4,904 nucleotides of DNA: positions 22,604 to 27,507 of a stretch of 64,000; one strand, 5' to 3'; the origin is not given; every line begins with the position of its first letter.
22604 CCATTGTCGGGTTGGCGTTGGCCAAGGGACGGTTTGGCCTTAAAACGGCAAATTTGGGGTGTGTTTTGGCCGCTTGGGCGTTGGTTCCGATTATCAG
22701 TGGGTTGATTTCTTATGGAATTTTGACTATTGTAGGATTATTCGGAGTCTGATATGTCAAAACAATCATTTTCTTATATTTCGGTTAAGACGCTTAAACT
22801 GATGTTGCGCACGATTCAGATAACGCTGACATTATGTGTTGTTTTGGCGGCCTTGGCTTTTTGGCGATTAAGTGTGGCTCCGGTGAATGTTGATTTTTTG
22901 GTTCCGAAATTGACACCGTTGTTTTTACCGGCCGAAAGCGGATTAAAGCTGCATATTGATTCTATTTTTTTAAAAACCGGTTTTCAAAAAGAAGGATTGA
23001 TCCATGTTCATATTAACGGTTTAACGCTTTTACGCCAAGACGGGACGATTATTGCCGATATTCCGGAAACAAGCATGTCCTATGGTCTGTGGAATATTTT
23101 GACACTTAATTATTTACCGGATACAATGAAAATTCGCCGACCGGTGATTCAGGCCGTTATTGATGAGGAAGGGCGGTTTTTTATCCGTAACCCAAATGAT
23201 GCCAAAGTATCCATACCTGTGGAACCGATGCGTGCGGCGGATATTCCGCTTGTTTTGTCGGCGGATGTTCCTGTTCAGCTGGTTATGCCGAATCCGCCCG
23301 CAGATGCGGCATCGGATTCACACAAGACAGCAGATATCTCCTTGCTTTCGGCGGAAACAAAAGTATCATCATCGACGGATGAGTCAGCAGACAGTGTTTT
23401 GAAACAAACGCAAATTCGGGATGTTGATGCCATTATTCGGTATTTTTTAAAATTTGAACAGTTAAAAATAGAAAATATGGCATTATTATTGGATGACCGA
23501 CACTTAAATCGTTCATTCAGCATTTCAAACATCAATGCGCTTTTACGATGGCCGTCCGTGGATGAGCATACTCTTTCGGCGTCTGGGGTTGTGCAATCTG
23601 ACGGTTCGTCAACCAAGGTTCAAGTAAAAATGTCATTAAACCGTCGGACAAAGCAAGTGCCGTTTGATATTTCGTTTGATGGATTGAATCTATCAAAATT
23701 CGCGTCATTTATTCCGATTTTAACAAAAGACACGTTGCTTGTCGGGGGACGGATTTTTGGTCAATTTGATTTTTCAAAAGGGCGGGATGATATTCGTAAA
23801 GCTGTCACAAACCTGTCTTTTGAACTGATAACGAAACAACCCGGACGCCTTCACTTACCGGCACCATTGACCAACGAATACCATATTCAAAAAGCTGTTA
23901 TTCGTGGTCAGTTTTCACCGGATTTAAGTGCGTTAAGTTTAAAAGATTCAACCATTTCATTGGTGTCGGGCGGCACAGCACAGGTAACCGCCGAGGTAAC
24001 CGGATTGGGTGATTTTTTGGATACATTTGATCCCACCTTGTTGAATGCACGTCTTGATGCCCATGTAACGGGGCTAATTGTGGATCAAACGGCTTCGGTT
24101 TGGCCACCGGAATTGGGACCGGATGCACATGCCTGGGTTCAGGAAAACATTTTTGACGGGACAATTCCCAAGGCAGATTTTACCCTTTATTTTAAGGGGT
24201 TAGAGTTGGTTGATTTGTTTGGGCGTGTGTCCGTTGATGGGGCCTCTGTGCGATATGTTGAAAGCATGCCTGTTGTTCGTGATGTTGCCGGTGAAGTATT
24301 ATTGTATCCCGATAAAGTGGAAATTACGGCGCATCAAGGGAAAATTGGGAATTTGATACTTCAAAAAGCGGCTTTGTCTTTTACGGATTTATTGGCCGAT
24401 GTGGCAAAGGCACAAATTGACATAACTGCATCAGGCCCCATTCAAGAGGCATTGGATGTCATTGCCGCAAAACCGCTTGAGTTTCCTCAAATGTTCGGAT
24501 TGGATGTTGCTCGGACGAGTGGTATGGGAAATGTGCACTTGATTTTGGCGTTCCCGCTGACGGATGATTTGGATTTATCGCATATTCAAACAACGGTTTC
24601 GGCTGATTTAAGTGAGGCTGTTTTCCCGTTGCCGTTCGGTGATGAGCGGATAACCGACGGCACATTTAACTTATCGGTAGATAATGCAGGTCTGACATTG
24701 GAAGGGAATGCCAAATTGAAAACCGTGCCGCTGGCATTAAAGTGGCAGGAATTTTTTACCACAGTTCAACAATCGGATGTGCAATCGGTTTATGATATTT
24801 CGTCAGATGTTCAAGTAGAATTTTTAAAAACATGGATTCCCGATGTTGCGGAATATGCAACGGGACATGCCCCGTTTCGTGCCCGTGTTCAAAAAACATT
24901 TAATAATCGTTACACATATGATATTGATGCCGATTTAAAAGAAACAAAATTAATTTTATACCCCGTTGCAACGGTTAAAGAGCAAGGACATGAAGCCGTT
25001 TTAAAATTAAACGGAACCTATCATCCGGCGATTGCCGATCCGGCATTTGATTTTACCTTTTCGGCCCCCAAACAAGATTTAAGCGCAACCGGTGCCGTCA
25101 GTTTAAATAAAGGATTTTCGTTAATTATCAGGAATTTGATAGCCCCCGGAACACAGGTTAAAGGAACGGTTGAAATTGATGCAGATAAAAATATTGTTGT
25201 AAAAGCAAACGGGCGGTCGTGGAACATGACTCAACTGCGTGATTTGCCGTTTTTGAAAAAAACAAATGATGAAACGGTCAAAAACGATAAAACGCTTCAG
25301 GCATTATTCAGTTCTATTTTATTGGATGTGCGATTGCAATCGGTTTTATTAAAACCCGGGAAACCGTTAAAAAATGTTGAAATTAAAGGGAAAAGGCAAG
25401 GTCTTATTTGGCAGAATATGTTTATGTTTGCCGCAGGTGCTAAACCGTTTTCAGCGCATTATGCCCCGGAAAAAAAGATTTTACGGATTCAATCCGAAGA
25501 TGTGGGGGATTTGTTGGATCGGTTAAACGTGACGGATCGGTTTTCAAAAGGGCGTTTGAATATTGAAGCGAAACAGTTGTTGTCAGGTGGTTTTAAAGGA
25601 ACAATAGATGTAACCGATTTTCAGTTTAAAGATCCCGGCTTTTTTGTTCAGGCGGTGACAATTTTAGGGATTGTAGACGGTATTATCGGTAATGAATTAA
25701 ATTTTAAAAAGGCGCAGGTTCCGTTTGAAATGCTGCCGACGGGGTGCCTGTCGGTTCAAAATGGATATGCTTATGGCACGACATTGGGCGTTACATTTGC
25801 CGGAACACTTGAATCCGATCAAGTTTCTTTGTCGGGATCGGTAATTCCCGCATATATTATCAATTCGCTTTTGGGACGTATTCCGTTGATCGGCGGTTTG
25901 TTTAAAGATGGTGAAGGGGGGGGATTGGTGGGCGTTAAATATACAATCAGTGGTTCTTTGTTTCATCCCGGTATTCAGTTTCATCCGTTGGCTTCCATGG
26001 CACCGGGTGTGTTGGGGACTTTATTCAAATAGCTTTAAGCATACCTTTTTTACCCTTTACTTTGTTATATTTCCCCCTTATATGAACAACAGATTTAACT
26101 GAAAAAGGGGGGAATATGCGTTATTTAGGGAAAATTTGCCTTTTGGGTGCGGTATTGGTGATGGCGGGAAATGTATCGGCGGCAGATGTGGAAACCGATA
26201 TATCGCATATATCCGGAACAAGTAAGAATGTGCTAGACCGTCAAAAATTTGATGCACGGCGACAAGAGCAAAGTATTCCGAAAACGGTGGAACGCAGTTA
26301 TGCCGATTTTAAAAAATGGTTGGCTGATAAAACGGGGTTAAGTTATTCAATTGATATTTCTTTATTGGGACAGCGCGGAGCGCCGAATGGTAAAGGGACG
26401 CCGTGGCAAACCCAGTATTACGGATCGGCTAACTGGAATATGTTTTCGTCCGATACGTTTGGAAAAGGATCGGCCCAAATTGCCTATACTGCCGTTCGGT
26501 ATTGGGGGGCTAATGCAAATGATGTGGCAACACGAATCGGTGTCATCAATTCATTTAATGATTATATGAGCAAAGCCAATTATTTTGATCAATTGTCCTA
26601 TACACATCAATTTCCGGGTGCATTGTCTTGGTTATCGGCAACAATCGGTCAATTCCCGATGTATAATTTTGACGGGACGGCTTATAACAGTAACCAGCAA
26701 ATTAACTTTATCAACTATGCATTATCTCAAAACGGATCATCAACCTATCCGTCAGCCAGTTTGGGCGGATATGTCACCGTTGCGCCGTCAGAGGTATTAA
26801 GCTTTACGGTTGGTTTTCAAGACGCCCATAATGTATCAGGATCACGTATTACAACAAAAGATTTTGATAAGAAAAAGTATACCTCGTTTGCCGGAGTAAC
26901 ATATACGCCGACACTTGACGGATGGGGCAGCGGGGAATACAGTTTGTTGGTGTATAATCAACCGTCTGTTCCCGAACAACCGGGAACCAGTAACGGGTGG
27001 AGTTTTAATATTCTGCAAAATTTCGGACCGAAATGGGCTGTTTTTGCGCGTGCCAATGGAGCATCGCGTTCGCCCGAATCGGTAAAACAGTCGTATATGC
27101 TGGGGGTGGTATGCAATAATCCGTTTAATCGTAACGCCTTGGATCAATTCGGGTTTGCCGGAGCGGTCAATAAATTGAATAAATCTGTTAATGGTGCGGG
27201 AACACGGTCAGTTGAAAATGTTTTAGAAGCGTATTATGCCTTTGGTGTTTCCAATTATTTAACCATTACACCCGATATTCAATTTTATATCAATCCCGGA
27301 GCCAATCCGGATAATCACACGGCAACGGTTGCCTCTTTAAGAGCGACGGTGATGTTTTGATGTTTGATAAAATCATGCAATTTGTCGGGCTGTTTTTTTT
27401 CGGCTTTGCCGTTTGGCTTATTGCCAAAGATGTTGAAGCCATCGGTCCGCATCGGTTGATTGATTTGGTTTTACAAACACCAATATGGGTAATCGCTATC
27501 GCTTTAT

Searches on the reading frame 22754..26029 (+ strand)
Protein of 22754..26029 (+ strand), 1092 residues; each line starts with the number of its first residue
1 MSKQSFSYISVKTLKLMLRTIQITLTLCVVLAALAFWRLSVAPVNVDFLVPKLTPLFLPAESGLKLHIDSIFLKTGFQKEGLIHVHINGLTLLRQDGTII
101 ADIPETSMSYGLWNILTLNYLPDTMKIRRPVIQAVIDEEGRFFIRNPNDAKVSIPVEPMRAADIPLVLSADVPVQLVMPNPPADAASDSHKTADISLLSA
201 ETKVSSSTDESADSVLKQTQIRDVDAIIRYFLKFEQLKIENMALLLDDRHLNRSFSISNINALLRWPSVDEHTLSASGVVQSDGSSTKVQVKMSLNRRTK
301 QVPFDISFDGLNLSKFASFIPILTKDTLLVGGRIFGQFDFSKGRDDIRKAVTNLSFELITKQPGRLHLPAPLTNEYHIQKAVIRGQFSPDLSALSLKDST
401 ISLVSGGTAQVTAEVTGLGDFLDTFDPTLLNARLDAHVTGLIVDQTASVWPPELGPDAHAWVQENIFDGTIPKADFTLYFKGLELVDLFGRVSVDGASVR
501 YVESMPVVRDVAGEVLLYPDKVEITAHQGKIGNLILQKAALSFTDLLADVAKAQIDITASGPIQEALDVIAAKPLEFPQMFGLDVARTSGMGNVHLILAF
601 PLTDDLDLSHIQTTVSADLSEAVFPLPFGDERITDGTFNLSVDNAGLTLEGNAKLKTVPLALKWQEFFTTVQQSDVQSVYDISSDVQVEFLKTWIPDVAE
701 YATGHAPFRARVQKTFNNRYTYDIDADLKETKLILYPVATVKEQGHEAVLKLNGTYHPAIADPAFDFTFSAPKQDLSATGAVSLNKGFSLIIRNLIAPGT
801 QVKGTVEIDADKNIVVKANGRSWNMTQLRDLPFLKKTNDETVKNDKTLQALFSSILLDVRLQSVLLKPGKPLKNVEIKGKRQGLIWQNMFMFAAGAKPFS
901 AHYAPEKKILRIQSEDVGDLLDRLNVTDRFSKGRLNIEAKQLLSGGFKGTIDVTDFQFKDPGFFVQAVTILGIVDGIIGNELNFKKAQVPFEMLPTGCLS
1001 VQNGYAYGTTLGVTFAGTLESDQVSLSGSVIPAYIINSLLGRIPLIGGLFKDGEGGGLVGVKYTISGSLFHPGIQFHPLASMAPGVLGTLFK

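Call 38: search_protein_families(library=pfam, proteins=[window:22754-26029:+], max_evalue=0.001)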
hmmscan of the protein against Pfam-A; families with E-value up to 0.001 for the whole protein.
window:22754-26029:+ (1092 aa): 1 family
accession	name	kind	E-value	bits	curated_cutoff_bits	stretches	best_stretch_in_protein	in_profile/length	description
PF13116.12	YhdP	-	6e-27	94.4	46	1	432-882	473-907/1224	YhdP protein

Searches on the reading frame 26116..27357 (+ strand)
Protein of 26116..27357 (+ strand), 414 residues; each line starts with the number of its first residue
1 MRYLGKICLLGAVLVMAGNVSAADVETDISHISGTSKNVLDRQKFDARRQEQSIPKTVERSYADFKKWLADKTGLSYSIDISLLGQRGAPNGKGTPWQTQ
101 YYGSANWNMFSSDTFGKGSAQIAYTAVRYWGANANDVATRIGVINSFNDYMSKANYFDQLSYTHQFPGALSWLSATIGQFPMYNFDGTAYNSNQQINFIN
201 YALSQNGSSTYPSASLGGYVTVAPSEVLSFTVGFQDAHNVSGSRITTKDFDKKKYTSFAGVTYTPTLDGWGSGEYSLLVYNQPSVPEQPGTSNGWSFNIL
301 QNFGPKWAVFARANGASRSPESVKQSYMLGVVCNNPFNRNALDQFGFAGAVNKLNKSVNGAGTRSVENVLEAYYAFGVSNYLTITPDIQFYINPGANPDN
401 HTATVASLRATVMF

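Call 40: find_encoding_contigs(protein=window:26116-27357:+, flank=1500, max_places=10)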
Protein window:26116-27357:+ (414 aa): 22 contigs read that carry it; 9 places shown.
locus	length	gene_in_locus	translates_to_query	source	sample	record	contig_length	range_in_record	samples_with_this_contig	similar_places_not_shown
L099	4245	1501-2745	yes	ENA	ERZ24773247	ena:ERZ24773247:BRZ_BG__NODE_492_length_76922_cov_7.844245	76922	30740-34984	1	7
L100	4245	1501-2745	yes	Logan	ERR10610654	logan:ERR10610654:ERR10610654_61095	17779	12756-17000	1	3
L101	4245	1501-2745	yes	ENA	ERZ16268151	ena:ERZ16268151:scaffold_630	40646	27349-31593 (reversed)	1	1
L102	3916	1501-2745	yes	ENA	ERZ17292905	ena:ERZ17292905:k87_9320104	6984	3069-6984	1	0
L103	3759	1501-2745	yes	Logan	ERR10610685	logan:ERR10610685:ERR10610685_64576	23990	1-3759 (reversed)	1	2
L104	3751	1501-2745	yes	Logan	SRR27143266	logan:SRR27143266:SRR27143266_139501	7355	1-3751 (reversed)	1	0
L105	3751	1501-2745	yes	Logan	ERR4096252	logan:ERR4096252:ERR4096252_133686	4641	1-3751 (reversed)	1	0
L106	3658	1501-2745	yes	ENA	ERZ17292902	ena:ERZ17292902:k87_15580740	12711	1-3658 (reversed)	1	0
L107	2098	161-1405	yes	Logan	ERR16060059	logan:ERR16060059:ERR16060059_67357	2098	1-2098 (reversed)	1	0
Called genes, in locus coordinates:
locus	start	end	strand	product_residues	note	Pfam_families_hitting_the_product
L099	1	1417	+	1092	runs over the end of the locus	PF13116:YhdP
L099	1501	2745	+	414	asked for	PF04966:OprB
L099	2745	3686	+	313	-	PF03706:LPG_synthase_TM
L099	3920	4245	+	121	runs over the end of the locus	-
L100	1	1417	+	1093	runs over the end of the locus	PF13116:YhdP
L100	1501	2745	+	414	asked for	PF04966:OprB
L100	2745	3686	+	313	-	PF03706:LPG_synthase_TM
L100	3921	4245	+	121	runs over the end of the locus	-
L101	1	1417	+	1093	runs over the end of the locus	PF13116:YhdP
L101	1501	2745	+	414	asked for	PF04966:OprB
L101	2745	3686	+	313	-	PF03706:LPG_synthase_TM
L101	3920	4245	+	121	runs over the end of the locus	-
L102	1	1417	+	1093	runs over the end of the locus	PF13116:YhdP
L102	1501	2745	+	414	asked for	PF04966:OprB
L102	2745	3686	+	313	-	PF03706:LPG_synthase_TM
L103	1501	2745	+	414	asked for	PF04966:OprB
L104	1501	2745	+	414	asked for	PF04966:OprB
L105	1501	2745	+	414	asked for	PF04966:OprB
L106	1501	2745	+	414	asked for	PF04966:OprB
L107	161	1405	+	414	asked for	PF04966:OprB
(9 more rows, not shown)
